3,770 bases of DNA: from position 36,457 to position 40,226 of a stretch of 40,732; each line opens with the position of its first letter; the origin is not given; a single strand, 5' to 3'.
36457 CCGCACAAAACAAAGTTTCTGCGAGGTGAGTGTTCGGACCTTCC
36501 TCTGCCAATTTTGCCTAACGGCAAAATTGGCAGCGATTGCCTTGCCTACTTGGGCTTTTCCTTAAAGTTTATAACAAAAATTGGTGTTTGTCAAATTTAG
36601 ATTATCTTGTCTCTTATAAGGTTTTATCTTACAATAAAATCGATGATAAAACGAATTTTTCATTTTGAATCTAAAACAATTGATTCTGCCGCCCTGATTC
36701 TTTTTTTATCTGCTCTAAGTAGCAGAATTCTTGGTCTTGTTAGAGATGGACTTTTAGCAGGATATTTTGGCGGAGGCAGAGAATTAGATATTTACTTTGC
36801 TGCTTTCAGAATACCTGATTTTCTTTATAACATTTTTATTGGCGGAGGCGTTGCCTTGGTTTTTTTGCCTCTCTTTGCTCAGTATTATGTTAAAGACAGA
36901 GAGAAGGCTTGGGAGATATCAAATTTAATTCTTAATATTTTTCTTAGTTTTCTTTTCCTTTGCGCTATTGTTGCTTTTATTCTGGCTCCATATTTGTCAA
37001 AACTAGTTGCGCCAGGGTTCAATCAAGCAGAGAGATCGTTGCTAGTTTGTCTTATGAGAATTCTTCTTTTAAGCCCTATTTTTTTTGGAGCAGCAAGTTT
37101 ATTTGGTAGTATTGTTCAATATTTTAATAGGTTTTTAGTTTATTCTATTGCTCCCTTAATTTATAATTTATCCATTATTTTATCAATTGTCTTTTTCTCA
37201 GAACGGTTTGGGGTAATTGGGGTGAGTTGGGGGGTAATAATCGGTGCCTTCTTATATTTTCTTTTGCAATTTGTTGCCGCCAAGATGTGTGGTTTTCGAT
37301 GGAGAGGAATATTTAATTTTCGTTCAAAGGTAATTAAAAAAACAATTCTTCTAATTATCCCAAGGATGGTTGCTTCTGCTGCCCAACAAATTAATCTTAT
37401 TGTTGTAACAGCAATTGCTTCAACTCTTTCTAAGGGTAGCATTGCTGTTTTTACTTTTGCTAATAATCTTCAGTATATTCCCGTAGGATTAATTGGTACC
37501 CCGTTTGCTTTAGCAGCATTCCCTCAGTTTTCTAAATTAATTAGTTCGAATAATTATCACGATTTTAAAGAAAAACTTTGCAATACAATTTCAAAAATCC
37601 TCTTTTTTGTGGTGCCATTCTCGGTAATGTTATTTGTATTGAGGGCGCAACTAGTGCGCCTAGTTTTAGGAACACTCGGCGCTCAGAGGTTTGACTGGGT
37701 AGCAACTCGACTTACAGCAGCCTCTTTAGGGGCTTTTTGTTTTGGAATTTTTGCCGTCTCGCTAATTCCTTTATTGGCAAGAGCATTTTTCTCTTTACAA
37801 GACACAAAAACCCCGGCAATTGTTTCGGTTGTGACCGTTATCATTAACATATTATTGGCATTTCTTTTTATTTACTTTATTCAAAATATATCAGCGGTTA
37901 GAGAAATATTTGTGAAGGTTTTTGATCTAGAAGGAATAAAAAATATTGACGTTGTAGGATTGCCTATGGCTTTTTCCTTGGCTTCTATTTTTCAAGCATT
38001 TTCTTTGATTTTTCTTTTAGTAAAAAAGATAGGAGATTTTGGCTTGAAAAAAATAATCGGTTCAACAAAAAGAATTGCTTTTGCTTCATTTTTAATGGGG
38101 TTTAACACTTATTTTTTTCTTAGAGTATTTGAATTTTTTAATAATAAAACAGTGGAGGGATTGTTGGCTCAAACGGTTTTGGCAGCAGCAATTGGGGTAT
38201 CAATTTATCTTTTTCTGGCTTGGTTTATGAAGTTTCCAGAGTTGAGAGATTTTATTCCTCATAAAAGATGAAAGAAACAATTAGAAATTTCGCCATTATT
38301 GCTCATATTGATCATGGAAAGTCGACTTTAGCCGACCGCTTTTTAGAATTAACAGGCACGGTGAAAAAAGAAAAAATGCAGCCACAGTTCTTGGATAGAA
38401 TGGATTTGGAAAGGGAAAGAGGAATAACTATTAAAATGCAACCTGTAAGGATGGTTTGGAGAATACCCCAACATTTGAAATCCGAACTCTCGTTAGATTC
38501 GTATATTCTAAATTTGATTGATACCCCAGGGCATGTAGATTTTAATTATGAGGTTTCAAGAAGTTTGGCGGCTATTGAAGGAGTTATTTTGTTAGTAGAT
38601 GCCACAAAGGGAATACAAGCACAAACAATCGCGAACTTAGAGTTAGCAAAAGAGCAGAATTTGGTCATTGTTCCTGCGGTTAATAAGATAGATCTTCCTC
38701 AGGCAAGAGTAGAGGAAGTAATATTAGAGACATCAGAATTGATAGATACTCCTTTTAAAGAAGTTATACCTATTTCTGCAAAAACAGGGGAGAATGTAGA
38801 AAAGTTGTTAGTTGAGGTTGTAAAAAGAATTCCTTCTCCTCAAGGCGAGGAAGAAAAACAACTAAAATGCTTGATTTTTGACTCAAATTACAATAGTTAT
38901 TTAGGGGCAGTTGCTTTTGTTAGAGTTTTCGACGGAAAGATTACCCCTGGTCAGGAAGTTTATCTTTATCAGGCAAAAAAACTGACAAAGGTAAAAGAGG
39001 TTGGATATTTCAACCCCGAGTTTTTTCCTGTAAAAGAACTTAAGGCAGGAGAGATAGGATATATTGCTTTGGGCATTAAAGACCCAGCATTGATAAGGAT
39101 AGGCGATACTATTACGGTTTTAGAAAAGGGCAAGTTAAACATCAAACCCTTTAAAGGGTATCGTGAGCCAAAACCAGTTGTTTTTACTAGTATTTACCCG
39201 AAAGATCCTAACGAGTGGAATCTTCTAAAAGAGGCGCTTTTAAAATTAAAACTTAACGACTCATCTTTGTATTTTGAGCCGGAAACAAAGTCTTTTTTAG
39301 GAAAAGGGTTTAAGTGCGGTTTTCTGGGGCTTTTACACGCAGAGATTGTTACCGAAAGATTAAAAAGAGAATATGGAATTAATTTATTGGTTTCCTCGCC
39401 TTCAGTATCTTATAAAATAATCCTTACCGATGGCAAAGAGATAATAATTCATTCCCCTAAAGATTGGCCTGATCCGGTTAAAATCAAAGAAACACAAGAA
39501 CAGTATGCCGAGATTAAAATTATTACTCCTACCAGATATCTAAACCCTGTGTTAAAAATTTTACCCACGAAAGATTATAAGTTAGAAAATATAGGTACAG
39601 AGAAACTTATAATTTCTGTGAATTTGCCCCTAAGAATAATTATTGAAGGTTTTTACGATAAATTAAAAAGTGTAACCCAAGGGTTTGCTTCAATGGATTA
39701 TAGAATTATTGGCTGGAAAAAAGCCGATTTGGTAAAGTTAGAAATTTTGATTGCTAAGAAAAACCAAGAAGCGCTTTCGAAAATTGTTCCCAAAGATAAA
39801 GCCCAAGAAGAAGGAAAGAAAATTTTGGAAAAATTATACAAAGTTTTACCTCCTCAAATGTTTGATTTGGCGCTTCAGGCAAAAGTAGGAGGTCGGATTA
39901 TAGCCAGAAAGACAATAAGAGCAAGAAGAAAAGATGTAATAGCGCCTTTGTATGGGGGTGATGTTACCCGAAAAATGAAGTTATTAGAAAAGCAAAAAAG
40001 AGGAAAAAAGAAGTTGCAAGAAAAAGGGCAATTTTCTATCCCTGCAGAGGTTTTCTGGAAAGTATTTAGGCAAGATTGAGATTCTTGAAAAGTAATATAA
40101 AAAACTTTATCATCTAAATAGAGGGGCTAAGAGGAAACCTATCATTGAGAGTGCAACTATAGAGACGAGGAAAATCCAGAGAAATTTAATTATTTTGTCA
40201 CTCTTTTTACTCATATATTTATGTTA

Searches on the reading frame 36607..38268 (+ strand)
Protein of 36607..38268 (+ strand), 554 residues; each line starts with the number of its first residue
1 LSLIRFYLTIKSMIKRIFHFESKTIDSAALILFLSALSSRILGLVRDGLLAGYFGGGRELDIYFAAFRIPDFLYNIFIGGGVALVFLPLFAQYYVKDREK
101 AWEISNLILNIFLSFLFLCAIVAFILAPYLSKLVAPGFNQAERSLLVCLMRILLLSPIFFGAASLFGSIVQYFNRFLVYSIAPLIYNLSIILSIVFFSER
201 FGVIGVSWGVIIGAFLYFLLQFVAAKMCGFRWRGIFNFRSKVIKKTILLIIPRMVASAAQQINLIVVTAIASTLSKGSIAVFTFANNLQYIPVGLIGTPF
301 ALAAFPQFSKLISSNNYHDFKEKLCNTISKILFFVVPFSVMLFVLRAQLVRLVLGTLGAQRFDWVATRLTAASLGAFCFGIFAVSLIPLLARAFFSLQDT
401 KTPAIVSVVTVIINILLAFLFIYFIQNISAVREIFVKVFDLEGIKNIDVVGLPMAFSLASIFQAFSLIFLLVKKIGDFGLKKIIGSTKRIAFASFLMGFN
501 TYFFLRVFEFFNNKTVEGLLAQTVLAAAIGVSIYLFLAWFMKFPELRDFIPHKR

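Call 80: search_protein_families(library=pfam, proteins=[window:36607-38268:+], max_evalue=0.00001)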
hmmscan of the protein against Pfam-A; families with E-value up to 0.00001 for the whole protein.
window:36607-38268:+ (554 aa): 4 families
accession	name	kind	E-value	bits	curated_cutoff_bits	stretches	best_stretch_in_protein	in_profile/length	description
PF03023.19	MurJ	-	3.8e-78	263.6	27.4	1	51-511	2-441/451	Lipid II flippase MurJ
PF01943.22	Polysacc_synt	-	7.9e-09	35.8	28.2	1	92-311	62-273/274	Polysaccharide biosynthesis protein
PF01554.23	MatE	-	1.1e-08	35.4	24.9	1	252-420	1-161/161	MatE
PF13440.11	Polysacc_synt_3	-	3.2e-08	33.6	23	1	111-355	50-285/293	Polysaccharide biosynthesis protein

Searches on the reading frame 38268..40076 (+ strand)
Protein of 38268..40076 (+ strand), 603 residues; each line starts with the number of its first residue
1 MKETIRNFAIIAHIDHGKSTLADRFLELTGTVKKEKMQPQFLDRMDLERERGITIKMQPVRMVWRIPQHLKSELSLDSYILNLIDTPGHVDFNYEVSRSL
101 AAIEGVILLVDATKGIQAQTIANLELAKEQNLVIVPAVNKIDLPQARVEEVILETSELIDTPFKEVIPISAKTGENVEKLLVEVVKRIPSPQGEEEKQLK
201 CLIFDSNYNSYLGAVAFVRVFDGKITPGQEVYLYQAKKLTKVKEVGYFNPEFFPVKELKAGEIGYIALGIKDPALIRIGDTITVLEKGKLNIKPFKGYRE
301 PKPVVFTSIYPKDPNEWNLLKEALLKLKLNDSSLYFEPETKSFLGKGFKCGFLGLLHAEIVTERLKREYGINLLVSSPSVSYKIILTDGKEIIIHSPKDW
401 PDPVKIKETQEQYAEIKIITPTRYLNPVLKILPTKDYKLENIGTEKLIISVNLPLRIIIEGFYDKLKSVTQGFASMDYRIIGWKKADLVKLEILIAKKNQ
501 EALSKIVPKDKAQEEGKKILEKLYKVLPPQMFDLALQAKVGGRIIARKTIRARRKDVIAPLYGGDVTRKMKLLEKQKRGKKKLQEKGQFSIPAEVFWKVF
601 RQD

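Call 80: search_protein_families(library=pfam, proteins=[window:38268-40076:+], max_evalue=0.00001)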
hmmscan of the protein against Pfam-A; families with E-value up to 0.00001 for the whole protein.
window:38268-40076:+ (603 aa): 6 families
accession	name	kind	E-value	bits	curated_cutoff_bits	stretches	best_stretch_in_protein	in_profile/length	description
PF00009.33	GTP_EFTU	-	2e-53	181.2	26.5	1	4-190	2-188/188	Elongation factor Tu GTP binding domain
PF06421.17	LepA_C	-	5.4e-37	126.6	29.7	1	496-600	2-106/107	GTP-binding protein LepA C-terminus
PF03144.31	GTP_EFTU_D2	-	2.9e-11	44.1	30.3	1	213-283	1-73/73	Elongation factor Tu domain 2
PF00679.30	EFG_C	-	3.7e-10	40.1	27.9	1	410-492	3-87/89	Elongation factor G C-terminus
PF14492.12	EFG_III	-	1.6e-08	34.9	27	1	301-374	2-72/75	Elongation Factor G, domain III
PF22042.2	EF-G_D2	-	4e-07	30.5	27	1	200-284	3-83/84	Elongation factor G domain 2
